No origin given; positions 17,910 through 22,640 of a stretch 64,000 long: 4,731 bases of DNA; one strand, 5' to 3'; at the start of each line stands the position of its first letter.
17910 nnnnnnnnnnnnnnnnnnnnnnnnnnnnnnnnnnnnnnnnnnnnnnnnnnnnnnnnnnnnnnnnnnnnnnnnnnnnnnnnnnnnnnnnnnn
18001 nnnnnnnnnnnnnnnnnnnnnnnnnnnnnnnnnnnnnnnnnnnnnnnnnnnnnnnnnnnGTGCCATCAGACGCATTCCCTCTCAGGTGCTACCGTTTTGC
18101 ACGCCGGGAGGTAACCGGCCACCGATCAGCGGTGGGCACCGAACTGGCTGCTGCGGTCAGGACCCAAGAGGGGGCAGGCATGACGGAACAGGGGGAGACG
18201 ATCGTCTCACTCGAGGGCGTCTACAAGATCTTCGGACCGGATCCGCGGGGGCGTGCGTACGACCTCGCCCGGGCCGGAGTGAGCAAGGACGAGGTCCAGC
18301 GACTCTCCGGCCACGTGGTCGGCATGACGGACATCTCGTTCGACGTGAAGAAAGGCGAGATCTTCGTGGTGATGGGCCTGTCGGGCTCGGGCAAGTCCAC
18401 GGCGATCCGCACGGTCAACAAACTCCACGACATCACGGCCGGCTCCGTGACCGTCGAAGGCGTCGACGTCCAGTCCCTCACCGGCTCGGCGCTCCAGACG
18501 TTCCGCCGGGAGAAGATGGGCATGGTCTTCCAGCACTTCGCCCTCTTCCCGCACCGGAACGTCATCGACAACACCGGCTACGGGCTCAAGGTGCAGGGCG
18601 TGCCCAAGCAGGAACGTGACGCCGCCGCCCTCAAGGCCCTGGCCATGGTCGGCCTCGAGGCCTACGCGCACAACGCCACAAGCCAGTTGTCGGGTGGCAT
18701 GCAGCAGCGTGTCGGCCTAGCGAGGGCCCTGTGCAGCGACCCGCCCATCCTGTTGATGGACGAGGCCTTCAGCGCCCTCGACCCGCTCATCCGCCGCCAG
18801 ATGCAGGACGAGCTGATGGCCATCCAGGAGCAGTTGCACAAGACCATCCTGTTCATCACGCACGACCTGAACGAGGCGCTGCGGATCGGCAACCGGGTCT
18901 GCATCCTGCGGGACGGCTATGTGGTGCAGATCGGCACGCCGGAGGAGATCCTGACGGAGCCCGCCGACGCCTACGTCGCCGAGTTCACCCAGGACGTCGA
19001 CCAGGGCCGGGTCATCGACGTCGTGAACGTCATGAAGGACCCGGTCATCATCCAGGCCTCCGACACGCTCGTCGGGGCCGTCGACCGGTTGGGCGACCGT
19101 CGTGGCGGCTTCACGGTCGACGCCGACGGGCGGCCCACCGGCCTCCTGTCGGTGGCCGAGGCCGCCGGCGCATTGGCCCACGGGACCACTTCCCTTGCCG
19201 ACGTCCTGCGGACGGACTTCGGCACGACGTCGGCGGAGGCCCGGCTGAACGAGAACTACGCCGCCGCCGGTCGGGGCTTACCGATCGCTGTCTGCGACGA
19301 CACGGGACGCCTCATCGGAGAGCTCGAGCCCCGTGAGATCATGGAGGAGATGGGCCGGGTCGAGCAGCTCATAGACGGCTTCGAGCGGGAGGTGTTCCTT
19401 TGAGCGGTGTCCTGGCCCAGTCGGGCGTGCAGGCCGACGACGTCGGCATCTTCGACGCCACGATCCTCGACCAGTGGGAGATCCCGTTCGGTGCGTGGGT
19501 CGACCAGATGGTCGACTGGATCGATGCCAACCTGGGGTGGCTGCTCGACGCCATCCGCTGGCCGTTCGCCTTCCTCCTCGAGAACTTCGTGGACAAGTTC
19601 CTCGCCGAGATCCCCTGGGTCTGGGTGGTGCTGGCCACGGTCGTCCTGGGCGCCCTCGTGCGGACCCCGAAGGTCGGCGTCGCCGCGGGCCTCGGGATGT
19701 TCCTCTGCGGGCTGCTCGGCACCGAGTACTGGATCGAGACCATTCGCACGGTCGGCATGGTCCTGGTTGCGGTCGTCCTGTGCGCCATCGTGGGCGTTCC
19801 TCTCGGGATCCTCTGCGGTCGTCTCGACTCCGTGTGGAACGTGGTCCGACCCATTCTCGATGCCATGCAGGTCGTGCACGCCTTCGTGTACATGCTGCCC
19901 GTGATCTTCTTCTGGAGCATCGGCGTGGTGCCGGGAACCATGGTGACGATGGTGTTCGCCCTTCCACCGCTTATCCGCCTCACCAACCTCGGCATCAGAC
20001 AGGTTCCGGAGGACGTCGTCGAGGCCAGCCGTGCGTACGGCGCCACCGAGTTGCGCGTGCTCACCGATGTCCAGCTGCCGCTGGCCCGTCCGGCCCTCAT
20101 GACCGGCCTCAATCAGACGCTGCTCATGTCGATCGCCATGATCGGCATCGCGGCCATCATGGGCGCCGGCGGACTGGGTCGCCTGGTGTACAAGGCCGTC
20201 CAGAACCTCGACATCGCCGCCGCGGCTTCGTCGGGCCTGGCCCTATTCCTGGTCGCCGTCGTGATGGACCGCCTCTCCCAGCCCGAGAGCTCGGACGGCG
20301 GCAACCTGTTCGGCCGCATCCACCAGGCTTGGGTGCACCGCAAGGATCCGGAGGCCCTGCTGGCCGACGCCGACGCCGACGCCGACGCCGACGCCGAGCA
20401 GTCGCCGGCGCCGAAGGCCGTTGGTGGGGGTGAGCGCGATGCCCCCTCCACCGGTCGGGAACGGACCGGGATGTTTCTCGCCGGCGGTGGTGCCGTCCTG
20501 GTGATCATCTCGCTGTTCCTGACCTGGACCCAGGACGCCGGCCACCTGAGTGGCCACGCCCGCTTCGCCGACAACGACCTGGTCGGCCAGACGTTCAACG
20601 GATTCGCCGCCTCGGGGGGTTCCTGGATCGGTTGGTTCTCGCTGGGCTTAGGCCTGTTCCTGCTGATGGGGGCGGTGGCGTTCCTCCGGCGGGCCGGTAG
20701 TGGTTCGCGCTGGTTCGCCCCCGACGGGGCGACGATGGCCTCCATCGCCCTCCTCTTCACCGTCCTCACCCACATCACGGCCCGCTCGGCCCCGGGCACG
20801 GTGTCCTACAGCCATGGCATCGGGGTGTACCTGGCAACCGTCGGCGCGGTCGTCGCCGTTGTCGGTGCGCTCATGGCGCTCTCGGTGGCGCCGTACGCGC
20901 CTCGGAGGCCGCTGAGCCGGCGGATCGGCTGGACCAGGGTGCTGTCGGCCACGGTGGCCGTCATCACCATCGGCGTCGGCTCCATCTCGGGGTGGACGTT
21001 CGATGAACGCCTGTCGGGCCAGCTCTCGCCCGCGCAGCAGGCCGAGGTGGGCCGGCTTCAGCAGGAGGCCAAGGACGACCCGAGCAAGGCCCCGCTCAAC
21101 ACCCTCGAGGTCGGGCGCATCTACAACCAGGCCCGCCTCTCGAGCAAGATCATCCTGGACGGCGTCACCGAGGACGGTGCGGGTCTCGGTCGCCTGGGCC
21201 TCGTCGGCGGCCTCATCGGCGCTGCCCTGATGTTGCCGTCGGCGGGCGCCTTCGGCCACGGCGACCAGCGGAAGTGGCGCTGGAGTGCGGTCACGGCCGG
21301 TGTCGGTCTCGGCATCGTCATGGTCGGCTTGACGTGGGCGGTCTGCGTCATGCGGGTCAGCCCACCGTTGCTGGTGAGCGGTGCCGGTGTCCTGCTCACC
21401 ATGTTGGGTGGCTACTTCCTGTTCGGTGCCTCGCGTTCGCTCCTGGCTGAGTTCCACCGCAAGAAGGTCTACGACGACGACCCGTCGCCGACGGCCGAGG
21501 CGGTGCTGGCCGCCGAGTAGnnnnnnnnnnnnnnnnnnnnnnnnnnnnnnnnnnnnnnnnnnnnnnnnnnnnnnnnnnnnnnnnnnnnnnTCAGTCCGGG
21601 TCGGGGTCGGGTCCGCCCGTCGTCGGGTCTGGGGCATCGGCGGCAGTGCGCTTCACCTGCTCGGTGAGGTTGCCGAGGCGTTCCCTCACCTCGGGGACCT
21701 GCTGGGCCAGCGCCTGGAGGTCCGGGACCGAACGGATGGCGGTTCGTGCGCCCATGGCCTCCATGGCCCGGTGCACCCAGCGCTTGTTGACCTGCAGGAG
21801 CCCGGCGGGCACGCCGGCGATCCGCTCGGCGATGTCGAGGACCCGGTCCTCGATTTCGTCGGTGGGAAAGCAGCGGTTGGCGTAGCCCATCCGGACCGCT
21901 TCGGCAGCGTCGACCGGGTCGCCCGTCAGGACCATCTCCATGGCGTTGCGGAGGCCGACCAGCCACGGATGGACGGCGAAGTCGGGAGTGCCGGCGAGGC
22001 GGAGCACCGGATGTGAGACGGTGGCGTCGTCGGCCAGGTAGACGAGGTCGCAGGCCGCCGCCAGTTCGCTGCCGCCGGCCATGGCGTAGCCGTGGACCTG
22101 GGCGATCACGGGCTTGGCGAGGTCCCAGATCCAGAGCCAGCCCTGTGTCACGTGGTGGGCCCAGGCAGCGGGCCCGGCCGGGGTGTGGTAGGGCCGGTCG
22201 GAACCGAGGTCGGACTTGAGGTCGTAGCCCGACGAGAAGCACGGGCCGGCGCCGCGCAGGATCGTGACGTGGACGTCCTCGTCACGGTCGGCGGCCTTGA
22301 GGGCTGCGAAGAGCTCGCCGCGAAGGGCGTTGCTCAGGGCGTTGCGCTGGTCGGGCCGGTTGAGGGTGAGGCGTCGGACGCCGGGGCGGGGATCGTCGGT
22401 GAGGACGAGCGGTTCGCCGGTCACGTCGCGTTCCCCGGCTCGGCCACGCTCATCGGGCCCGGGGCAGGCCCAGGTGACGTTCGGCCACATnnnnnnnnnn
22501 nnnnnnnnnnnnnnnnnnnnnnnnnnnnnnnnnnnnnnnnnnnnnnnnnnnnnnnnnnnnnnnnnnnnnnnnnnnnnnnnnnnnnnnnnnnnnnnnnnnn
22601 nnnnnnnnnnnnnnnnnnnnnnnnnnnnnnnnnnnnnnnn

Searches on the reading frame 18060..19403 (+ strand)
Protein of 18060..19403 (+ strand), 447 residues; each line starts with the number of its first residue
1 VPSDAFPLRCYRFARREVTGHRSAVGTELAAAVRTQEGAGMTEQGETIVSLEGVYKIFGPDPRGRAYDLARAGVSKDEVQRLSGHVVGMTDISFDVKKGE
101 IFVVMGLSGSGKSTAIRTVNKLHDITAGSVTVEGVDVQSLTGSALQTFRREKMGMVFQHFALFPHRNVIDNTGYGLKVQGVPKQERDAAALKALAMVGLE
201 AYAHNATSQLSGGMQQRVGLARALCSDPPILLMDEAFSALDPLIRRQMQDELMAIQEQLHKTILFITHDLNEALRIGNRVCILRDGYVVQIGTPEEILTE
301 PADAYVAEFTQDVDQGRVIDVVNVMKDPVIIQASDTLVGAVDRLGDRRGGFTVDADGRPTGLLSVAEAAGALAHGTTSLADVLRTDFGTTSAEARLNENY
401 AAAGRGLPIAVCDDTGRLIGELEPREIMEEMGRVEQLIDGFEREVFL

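Call 47: search_protein_families(library=pfam, proteins=[window:18060-19403:+], max_evalue=0.00001)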
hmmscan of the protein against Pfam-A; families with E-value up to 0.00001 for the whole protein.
window:18060-19403:+ (447 aa): 1 family
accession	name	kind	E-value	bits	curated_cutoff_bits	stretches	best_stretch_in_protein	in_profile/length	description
PF00005.33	ABC_tran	-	1.2e-31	110.6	25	1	90-237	2-136/137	ABC transporter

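Call 48: search_protein_families(library=ncbifam, proteins=[window:18060-19403:+], max_evalue=0.001)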
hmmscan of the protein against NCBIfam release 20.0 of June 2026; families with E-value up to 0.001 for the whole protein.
window:18060-19403:+ (447 aa): 184 families (the best 25 are shown)
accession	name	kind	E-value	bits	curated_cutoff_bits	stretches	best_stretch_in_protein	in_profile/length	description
TIGR01186.1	proV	subfamily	7.4e-106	354.3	326.6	1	83-423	3-349/363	betaine/proline/choline family ABC transporter ATP-binding protein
TIGR03415.1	ABC_choXWV_ATP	equivalog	9.2e-103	344.1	483.75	1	49-430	1-378/382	choline ABC transporter ATP-binding protein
NF007480.0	PRK10070.1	equivalog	1.1e-93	314.3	444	1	51-326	7-281/400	glycine betaine/L-proline ABC transporter ATP-binding protein ProV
NF006987.0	PRK09452.1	equivalog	2.9e-65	220.4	482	1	87-315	31-253/378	spermidine/putrescine ABC transporter ATP-binding protein PotA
TIGR01187.1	potA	subfamily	5.6e-65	219.5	355.6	1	105-319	2-210/325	polyamine ABC transporter ATP-binding protein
TIGR03265.1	PhnT2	equivalog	5.9e-64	216.5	457.7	1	77-313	8-238/353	putative 2-aminoethylphosphonate ABC transporter ATP-binding protein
NF043075.1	MMSYN1_0197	equivalog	1.4e-61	208.3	550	1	84-323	14-243/341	spermidine/putrescine ABC transporter ATP-binding protein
TIGR00968.1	3a0106s01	subfamily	8.3e-59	199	342.75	1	78-313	5-234/237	sulfate ABC transporter ATP-binding protein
NF008653.0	PRK11650.1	subfamily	3.5e-57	194.1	432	1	83-310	14-235/357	sn-glycerol-3-phosphate ABC transporter ATP-binding protein UgpC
NF008105.0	PRK10851.1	equivalog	1.3e-55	188.5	502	1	77-315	6-242/362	sulfate/thiosulfate ABC transporter ATP-binding protein CysA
NF008513.0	PRK11432.1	equivalog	1.5e-55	188.5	496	1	79-313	12-240/351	ferric ABC transporter ATP-binding protein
TIGR03258.1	PhnT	equivalog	1.6e-55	188.6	499.15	1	72-312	7-242/359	2-aminoethylphosphonate ABC transport system ATP-binding subunit PhnT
NF040840.2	tungstate_WtpC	equivalog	2.2e-54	185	440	1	89-317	16-240/347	tungstate ABC transporter ATP-binding protein WtpC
NF040933.2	ABC_arch_GlcV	equivalog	2e-53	181.5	450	1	84-325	17-259/357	glucose ABC transporter ATP-binding protein GlcV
NF007027.0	PRK09493.1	equivalog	5.4e-52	176.5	379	1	78-313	6-239/240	glutamine ABC transporter ATP-binding protein GlnQ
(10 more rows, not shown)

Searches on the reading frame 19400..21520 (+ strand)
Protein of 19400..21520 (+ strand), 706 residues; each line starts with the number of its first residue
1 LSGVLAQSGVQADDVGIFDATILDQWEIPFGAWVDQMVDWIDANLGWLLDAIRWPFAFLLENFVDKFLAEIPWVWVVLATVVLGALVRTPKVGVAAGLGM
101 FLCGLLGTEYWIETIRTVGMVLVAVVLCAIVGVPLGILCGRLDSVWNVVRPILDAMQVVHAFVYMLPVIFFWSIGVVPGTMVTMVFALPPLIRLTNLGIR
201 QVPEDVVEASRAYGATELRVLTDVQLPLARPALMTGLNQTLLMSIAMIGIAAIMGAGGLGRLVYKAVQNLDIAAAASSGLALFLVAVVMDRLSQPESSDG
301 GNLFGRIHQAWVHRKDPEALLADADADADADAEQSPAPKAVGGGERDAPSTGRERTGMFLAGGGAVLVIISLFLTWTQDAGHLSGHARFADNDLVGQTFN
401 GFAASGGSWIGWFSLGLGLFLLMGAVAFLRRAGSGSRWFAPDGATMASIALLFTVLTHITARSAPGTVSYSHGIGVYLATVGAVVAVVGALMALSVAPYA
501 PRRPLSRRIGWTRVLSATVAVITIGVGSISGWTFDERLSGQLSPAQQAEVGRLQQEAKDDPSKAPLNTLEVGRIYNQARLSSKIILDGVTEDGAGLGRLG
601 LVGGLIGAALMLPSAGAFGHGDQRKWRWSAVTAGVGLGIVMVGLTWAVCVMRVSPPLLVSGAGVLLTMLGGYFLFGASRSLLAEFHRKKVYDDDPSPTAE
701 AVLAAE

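Call 47: search_protein_families(library=pfam, proteins=[window:19400-21520:+], max_evalue=0.00001)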
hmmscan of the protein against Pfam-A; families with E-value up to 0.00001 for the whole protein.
window:19400-21520:+ (706 aa): 1 family
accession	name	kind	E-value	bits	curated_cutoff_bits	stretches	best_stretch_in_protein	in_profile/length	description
PF00528.27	BPD_transp_1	-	6.8e-21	75.3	26.4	1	132-291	1-173/184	Binding-protein-dependent transport system inner membrane component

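Call 48: search_protein_families(library=ncbifam, proteins=[window:19400-21520:+], max_evalue=0.001)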
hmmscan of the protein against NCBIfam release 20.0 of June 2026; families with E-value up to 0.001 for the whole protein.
window:19400-21520:+ (706 aa): 19 families
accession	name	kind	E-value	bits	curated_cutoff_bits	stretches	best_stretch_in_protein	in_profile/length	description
TIGR03416.1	ABC_choXWV_perm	equivalog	3.2e-71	240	363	1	26-292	2-266/267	choline ABC transporter permease subunit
NF008196.0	PRK10952.1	equivalog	1.4e-68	231.3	439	1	24-299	59-331/356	glycine betaine/L-proline ABC transporter permease ProW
TIGR01097.1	PhnE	equivalog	6.7e-12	45.4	216.7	1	109-294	56-245/252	phosphonate ABC transporter, permease protein PhnE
NF040733.1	ABC_perm_U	equivalog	6.8e-12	45.4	295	1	109-291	53-236/251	ABC transporter permease subunit SaoP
TIGR01183.1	ntrB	equivalog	1.4e-10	41.2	209.05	1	112-288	17-191/202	nitrate ABC transporter permease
TIGR00974.1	3a0107s02c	equivalog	1.9e-09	37.1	193.45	1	119-237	58-190/272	phosphate ABC transporter permease PstA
NF007545.0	PRK10160.1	equivalog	6.9e-09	35.5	342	1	71-273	35-240/275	taurine ABC transporter permease TauC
TIGR03226.1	PhnU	equivalog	1.5e-08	34.5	283.45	1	161-282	165-289/311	2-aminoethylphosphonate ABC transporter permease subunit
NF008049.0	PRK10782.1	subfamily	1.8e-08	34.3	212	1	117-288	16-201/217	methionine ABC transporter permease MetI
NF008470.0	PRK11365.1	equivalog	1.8e-06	27.5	347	1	109-272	57-221/263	aliphatic sulfonate ABC transporter permease SsuC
TIGR01581.1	Mo_ABC_porter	hypoth_equivalog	7.6e-06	25.6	210.3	1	173-288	103-221/225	ABC transporter permease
NF011624.0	PRK15050.1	equivalog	1e-05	24.8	247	1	72-278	61-267/297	2-aminoethylphosphonate ABC transporter permease subunit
TIGR02138.1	phosphate_pstC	equivalog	4.8e-05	22.5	196.45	1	175-237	151-213/296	phosphate ABC transporter permease subunit PstC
NF006939.0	PRK09421.1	equivalog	0.00012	21.6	262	1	180-245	97-162/230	molybdate ABC transporter permease subunit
NF007044.0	PRK09497.1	equivalog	0.00025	20.6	348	0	181-263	154-240/285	spermidine/putrescine ABC transporter permease PotB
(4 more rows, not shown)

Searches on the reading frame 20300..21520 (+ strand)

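Call 92: search_protein_families(library=pfam, proteins=[window:20300-21520:+], max_evalue=1)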
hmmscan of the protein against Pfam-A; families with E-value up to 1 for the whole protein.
window:20300-21520:+ (406 aa): 2 families
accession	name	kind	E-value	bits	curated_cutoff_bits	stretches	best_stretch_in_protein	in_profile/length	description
PF20712.2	CyanoTRADDas_TM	-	0.032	14.8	24.3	1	326-375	10-59/68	Cyanobacterial TRADD-N associated 2-Transmembrane domain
PF24285.1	DUF7473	-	0.07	13.9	27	1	144-195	9-64/114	Family of unknown function (DUF7473)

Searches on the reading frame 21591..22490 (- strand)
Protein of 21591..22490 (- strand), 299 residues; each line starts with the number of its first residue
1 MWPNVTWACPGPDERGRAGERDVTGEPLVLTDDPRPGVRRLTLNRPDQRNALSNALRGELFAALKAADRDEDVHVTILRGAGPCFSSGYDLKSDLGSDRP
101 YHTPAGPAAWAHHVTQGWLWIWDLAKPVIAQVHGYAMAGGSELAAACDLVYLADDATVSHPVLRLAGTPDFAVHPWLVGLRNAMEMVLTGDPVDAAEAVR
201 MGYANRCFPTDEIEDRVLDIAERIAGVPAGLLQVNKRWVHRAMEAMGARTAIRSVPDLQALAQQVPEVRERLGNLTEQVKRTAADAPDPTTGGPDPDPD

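Call 48: search_protein_families(library=ncbifam, proteins=[window:21591-22490:-], max_evalue=0.001)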
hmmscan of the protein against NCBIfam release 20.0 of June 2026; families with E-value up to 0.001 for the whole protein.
window:21591-22490:- (299 aa): 68 families (the best 25 are shown)
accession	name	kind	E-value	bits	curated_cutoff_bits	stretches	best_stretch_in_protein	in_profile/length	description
NF006140.0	PRK08290.1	subfamily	7e-56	189.6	280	1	30-264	11-262/292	enoyl-CoA hydratase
NF006128.0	PRK08272.1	subfamily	1.2e-51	175.8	257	2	114-270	121-277/308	crotonase/enoyl-CoA hydratase family protein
NF004840.0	PRK06190.1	equivalog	8.1e-41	140.3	253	1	29-252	5-226/260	enoyl-CoA hydratase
NF006008.0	PRK08139.1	equivalog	5.4e-40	137.6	313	1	26-244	10-225/266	enoyl-CoA hydratase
NF009125.0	PRK12478.1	equivalog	4.6e-38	131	347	1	38-288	17-277/304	crotonase/enoyl-CoA hydratase family protein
NF051848.1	EnCoAHydtEchA19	equivalog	9.2e-38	130.3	400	1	41-245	13-218/258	enoyl-CoA hydratase EchA19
NF006108.0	PRK08259.1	equivalog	1.5e-35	122.9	273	1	38-245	13-216/256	crotonase/enoyl-CoA hydratase family protein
NF004525.0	PRK05870.1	equivalog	8.1e-34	117.7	285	1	36-276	11-247/249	enoyl-CoA hydratase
NF004517.0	PRK05862.1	equivalog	1.1e-33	116.8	396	1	36-245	12-217/257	enoyl-CoA hydratase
NF006007.0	PRK08138.1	subfamily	1.4e-32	113.1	355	1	26-236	6-212/261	enoyl-CoA hydratase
NF006100.0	PRK08252.1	subfamily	1.6e-32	113.1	282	1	35-246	10-215/254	crotonase/enoyl-CoA hydratase family protein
NF006699.0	PRK09245.1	subfamily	2.6e-32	112.2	354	1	37-278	12-258/266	crotonase/enoyl-CoA hydratase family protein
NF007239.0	PRK09674.1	equivalog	9.5e-32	110.5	371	1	35-245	11-217/257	2,3-dehydroadipyl-CoA hydratase PaaF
NF042430.2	EnCoAhydt_DpgD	equivalog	1.2e-29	103.6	400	1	38-226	7-200/258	enoyl-CoA-hydratase DpgD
NF004634.0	PRK05980.1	equivalog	1.6e-29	103.1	375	1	33-231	8-209/263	crotonase/enoyl-CoA hydratase family protein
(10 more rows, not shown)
